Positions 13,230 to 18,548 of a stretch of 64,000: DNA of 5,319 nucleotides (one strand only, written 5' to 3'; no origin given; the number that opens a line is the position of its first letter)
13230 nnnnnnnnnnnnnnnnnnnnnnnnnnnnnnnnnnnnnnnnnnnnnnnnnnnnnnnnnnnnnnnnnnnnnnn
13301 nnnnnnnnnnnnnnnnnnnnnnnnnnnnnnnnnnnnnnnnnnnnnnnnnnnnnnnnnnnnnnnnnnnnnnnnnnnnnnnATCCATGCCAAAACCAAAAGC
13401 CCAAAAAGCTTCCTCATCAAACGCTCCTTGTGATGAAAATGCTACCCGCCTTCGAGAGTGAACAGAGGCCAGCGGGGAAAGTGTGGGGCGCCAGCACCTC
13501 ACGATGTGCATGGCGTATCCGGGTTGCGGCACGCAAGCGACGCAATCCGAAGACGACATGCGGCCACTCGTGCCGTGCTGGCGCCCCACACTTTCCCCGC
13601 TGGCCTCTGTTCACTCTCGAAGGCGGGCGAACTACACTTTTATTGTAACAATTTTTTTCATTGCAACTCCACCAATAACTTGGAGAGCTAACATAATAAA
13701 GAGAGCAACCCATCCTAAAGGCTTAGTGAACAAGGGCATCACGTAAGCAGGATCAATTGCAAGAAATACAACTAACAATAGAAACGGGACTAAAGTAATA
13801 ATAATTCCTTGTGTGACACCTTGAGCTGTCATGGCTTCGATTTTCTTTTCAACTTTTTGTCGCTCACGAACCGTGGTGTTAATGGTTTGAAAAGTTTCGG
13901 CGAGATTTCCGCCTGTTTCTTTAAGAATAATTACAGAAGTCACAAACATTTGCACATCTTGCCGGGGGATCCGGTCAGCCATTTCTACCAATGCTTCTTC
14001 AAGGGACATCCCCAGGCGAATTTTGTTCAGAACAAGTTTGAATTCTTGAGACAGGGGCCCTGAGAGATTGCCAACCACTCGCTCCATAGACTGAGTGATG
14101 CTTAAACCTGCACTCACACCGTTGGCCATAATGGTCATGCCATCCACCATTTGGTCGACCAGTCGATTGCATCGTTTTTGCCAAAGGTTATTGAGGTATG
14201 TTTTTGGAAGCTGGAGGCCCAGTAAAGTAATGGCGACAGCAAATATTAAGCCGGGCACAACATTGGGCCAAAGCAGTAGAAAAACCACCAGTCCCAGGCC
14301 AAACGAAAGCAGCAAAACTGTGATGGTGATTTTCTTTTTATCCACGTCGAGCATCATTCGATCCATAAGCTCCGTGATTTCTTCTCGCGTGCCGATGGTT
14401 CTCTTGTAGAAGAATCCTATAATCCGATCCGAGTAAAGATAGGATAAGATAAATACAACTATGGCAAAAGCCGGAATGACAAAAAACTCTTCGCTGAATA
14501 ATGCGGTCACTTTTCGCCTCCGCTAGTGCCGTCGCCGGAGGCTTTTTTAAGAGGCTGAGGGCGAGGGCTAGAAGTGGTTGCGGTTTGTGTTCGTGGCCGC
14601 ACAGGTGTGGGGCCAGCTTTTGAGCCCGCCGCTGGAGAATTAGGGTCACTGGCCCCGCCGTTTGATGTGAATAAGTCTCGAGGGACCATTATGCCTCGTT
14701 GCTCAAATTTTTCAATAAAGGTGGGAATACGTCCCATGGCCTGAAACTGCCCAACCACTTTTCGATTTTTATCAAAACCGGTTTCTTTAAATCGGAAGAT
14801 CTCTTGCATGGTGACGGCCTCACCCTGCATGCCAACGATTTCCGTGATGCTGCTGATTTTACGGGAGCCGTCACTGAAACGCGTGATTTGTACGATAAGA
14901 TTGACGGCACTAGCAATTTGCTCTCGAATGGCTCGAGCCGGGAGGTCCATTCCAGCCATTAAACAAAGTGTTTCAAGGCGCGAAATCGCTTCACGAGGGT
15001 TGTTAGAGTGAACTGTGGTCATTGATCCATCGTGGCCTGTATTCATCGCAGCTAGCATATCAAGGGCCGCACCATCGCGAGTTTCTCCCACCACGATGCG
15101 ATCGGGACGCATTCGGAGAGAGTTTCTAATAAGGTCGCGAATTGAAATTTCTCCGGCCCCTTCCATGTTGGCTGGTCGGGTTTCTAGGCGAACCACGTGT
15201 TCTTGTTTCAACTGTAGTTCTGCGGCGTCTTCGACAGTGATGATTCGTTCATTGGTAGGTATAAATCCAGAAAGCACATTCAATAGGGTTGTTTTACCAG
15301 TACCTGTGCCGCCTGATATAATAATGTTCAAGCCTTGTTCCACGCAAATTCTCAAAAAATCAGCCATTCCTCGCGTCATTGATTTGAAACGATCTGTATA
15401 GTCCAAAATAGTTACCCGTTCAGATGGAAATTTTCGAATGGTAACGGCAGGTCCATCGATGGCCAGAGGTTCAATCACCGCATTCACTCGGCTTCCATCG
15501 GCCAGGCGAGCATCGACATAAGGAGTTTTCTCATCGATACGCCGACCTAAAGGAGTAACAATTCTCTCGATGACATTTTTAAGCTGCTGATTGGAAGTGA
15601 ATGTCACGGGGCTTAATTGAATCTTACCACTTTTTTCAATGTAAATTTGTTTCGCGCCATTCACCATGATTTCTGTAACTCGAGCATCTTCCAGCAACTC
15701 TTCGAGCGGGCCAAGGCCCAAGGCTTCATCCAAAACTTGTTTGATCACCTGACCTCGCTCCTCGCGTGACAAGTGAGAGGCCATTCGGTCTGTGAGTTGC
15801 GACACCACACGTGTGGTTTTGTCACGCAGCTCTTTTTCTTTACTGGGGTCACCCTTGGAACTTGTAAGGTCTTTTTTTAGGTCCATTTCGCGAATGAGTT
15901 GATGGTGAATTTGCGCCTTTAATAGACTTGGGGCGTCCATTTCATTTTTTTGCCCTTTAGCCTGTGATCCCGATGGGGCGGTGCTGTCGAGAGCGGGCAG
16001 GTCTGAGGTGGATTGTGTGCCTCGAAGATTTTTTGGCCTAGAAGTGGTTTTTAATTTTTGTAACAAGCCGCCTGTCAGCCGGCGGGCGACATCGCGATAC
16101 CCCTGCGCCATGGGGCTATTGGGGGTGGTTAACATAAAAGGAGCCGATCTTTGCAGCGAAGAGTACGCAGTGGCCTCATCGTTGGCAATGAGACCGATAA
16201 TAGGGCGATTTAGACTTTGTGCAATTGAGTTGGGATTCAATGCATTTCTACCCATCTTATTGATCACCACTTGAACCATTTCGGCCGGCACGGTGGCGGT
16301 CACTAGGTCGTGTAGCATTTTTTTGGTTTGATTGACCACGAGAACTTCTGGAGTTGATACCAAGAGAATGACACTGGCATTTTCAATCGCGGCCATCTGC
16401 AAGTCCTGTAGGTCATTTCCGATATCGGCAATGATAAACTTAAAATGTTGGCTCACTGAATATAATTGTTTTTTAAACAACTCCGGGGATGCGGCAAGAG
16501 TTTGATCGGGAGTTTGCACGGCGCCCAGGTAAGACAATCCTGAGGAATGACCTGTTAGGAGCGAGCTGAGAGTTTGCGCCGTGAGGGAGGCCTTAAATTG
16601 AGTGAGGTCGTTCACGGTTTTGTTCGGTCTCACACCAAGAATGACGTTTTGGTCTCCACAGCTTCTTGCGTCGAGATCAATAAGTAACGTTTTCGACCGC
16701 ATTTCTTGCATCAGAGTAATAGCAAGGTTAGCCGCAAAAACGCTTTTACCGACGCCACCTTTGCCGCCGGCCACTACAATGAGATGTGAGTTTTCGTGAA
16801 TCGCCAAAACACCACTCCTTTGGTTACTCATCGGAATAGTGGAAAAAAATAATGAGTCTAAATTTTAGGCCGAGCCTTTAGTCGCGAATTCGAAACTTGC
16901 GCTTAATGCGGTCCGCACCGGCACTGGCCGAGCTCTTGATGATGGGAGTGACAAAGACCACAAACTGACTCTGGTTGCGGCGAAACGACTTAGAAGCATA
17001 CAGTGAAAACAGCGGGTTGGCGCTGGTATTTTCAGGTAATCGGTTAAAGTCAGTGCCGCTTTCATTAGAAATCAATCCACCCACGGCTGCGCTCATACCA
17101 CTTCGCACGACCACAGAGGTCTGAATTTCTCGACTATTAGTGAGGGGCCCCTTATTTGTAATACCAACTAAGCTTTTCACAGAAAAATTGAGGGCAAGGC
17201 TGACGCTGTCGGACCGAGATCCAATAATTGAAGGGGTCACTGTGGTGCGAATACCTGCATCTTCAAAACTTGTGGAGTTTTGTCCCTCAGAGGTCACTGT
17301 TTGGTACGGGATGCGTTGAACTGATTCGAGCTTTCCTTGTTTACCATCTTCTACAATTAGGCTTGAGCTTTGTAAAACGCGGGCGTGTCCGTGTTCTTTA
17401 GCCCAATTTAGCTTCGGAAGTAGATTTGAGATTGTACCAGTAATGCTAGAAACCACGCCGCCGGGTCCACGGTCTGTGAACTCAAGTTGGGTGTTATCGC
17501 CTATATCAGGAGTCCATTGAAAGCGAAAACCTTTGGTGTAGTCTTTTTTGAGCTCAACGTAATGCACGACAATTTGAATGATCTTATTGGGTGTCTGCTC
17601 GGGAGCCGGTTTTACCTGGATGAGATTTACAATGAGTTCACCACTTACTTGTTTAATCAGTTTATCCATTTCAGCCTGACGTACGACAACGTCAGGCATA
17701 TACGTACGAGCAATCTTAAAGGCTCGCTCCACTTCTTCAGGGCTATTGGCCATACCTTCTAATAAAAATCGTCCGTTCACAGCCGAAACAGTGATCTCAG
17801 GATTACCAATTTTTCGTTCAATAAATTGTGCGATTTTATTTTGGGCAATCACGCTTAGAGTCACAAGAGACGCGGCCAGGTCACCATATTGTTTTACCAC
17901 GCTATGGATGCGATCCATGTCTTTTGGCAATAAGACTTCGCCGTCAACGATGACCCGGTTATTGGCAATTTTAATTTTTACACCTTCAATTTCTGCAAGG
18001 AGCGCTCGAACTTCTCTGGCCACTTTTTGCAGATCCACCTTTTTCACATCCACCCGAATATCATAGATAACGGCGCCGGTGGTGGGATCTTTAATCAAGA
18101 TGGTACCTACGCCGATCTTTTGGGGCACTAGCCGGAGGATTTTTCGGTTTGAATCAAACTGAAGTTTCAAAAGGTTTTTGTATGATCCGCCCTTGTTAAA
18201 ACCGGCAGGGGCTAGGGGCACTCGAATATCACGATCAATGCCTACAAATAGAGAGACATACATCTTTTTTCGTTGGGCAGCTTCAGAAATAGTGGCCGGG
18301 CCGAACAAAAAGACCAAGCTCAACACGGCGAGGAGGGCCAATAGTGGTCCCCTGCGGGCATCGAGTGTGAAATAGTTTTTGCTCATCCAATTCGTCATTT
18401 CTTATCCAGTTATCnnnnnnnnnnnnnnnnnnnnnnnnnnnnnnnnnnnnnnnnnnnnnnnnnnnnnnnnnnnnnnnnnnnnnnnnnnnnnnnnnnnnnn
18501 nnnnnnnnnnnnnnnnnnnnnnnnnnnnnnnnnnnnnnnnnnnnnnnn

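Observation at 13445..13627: Foldback element A1: a 183-bp rod-like hairpin 4 nt from the stop codon of the last tad gene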

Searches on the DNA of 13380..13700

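Call 40: search_rna_families(source=window, start=13380, end=13700, threshold=evalue, max_evalue=10)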
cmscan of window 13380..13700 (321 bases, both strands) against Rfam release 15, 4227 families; matches with E-value up to 10: 9.
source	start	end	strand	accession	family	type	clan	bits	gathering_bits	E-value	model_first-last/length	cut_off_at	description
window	13444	13628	-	RF04159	MIR1437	Gene; miRNA;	-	95.8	168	7.8e-18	1-192/192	no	MIR1437 microRNA precursor family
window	13444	13628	+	RF04159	MIR1437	Gene; miRNA;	-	94.8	168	1.3e-17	1-192/192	no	MIR1437 microRNA precursor family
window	13446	13626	-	RF04104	MIR918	Gene; miRNA;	-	77.5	268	6.9e-14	1-265/265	no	MIR918 microRNA precursor family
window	13445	13628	-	RF04119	MIR1858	Gene; miRNA;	-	75.8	137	1.1e-13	1-197/197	no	MIR1858 microRNA precursor family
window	13459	13613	+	RF03991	mir-9209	Gene; miRNA;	-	33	90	2.3e-05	1-72/72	no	mir-9209 microRNA precursor family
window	13440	13620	-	RF02271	uc_338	Cis-reg;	-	23.5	120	0.00071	1-180/180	no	TUC338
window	13508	13561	-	RF01926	mir-981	Gene; miRNA;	-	18.8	51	0.0083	1-86/86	no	mir-981 microRNA precursor family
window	13425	13478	+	RF00212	SNORD38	Gene; snRNA; snoRNA; CD-box;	CL00051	14.6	44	4.7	1-70/70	no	Small nucleolar RNA SNORD38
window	13388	13407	+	RF02248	Six3os1_3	Gene; lncRNA;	-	9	40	6.8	50-75/75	no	Six3os1 conserved region 3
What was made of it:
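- On Any Rfam family (release 15): These are generic long-hairpin matches (call 40).
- Rfam's only weak matches are to long-hairpin miRNA precursors (call 40).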

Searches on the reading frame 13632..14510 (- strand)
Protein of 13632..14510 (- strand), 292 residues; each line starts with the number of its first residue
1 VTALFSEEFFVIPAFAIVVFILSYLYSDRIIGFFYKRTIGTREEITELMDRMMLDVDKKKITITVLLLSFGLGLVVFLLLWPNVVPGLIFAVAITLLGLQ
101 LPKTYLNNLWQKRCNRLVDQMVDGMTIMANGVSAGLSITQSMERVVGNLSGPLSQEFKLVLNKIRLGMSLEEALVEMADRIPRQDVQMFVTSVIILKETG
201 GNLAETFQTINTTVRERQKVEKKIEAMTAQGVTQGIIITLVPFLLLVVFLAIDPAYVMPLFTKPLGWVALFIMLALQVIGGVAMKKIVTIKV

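Call 15: search_protein_families(library=pfam, proteins=[window:13632-14510:-])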
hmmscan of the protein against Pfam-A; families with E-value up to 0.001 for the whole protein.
window:13632-14510:- (292 aa): 2 families
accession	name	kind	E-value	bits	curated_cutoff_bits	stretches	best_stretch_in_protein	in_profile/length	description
PF00482.28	T2SSF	-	2.3e-21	76.5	25.2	1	127-250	4-124/125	Type II secretion system (T2SS), protein F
PF19762.4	DUF6249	-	0.0009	19.6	33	0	10-98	8-93/104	Domain of unknown function (DUF6249)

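Call 33: find_homologous_proteins(query=window:13632-14510:-, max_evalue=1e-30)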
Query window:13632-14510:- (292 aa): 2223 proteins with E <= 1e-30 among 8000 candidates; the best 120 are listed.
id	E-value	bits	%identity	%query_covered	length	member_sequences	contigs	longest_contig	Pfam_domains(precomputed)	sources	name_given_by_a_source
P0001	5.2e-178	608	100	100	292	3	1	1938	PF00482.29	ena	-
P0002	4.9e-149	513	80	100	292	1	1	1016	PF00482.29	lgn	-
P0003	1.7e-143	495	100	82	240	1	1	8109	PF00482.29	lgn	-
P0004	3.3e-128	445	69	98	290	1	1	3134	PF00482.29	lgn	-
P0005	1.4e-126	440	66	100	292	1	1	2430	PF00482.29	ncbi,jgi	jgi:tight adherence protein B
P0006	1.4e-126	440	69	100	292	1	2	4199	PF00482.29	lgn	-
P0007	1.1e-125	437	67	100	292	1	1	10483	PF00482.29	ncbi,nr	ncbi:MAG: type II secretion system F family protein [Bdellovibrionales bacterium]|nr:type II secreti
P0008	1.4e-125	437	67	100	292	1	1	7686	PF00482.29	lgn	-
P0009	4.0e-125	435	71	99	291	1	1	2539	PF00482.29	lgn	-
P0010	4.8e-125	435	66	100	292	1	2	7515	PF00482.29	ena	-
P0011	7.5e-125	434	67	100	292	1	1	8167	PF00482.29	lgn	-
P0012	3.2e-124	432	69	100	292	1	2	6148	PF00482.29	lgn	-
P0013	2.2e-123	429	68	100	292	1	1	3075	PF00482.29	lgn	-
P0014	2.2e-123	429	68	100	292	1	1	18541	PF00482.29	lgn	-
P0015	2.2e-123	429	68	100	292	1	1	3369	PF00482.29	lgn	-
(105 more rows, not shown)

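Call 34: find_encoding_contigs(protein=P0003, flank=8000, max_places=3)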
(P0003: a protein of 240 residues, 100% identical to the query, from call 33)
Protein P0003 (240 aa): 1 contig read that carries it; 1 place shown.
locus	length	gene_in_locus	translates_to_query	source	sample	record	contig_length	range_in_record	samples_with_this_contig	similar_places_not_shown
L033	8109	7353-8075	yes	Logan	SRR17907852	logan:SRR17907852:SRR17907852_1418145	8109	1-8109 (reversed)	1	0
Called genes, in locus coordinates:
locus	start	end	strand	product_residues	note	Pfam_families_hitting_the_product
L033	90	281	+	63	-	PF16982:Flp1_like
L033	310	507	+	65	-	-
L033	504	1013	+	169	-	PF01478:Peptidase_A24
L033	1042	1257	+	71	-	-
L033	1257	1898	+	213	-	-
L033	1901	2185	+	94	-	-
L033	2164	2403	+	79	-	-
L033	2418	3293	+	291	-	PF08666:SAF, PF16976:RcpC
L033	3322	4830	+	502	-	PF04972:BON (faint), PF00263:Secretin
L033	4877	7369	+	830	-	PF00005:ABC_tran (faint), PF00142:Fer4_NifH (faint), PF01656:CbiA, PF10609:ParA (weak), PF13614:AAA_31, PF00437:T2SSE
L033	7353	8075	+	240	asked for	PF00482:T2SSF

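Call 35: find_encoding_contigs(protein=P0002, flank=3000, max_places=3)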
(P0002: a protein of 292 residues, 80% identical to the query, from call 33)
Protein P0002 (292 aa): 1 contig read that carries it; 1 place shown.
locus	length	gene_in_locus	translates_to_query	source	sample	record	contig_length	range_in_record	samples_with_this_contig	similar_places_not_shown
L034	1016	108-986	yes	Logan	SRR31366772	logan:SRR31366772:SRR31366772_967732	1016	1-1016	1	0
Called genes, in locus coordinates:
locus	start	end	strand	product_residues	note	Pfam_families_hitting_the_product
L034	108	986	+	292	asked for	PF00482:T2SSF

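Call 36: find_encoding_contigs(protein=P0009, flank=3000, max_places=3)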
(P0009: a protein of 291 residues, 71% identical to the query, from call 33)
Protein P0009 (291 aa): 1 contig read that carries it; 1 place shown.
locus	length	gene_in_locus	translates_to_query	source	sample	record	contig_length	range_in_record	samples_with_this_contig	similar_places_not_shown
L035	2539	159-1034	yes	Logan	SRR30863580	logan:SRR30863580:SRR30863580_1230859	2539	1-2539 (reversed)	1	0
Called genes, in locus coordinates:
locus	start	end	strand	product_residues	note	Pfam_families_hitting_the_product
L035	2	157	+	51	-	?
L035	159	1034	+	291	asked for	PF00482:T2SSF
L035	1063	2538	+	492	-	?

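Call 78: find_encoding_contigs(protein=P0001, flank=3000, max_places=4)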
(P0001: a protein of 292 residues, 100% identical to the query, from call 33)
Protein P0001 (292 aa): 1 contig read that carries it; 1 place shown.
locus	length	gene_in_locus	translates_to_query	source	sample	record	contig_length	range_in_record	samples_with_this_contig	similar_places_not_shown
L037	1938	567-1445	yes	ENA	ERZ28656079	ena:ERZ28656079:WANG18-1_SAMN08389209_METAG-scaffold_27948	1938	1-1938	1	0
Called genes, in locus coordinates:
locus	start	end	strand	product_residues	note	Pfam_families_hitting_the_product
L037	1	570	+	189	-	?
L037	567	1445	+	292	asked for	PF00482:T2SSF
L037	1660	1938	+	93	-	?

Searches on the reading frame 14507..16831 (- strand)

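Call 15: search_protein_families(library=pfam, proteins=[window:14507-16831:-])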
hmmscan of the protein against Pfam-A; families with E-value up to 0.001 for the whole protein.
window:14507-16831:- (774 aa): 14 families
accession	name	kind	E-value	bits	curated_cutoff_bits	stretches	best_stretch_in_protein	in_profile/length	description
PF00437.27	T2SSE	-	2.8e-62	211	24.9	1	371-652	3-280/370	Type II/IV secretion system protein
PF01656.29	CbiA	-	1.2e-15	58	25.4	1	18-224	1-118/125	CobQ/CobB/MinD/ParA nucleotide binding domain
PF13614.12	AAA_31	-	1.6e-09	38.4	27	1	17-175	3-163/177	AAA domain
PF10609.15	ParA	-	1.8e-07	31.2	27.1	1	15-251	3-244/246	NUBPL iron-transfer P-loop NTPase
PF13604.12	AAA_30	-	2.3e-05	24.7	27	0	495-527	13-45/191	AAA domain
PF00142.24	Fer4_NifH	-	2.8e-05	24.2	25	0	22-82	6-64/271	4Fe-4S iron sulfur cluster binding proteins, NifH/frxC family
PF02374.21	ArsA_ATPase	-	3.9e-05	23.5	24.3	1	18-54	3-38/305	Anion-transporting ATPase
PF20720.3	nSTAND3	-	4.2e-05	23.7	27.2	0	502-521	19-38/155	Novel STAND NTPase 3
PF00005.33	ABC_tran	-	7.1e-05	23.9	25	1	494-539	5-49/137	ABC transporter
PF13479.12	AAA_24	-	0.00013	22.3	27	0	20-152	6-87/195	AAA domain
PF10662.15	PduV-EutP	-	0.00014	22.1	21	0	168-219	49-100/143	Ethanolamine utilisation - propanediol utilisation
PF13401.12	AAA_22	-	0.00035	21.3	27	0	501-534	6-40/130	AAA domain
PF13521.12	AAA_28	-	0.0004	21.1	27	0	503-546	2-41/164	AAA domain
PF06564.18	CBP_BcsQ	-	0.00044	20.3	21.3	0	17-163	3-149/234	Cellulose biosynthesis protein BcsQ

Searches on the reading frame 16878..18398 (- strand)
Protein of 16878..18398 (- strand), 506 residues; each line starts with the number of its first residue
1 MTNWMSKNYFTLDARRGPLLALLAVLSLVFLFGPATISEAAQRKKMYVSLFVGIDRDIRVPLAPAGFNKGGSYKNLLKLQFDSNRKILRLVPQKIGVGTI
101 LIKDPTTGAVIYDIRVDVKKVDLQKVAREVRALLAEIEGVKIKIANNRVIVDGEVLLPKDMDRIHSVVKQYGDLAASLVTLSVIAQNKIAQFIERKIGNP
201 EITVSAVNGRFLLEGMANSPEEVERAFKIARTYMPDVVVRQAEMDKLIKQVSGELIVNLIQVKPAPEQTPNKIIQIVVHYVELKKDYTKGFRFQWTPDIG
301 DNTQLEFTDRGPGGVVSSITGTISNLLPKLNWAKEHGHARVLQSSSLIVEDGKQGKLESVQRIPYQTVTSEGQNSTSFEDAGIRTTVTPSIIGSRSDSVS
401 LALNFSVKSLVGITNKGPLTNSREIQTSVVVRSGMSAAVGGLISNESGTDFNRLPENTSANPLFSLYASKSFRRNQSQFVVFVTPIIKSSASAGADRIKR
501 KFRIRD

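Call 59: search_protein_families(library=pfam, proteins=[window:16878-18398:-], max_evalue=0.00001)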
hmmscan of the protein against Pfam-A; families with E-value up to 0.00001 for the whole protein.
window:16878-18398:- (506 aa): 2 families
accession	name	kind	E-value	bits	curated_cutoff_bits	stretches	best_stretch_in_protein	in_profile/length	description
PF00263.26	Secretin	-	4.6e-24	85.3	27.5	1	334-487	3-167/169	Bacterial type II and III secretion system protein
PF04972.22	BON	-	8.5e-07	29.6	27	0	187-237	7-58/69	BON domain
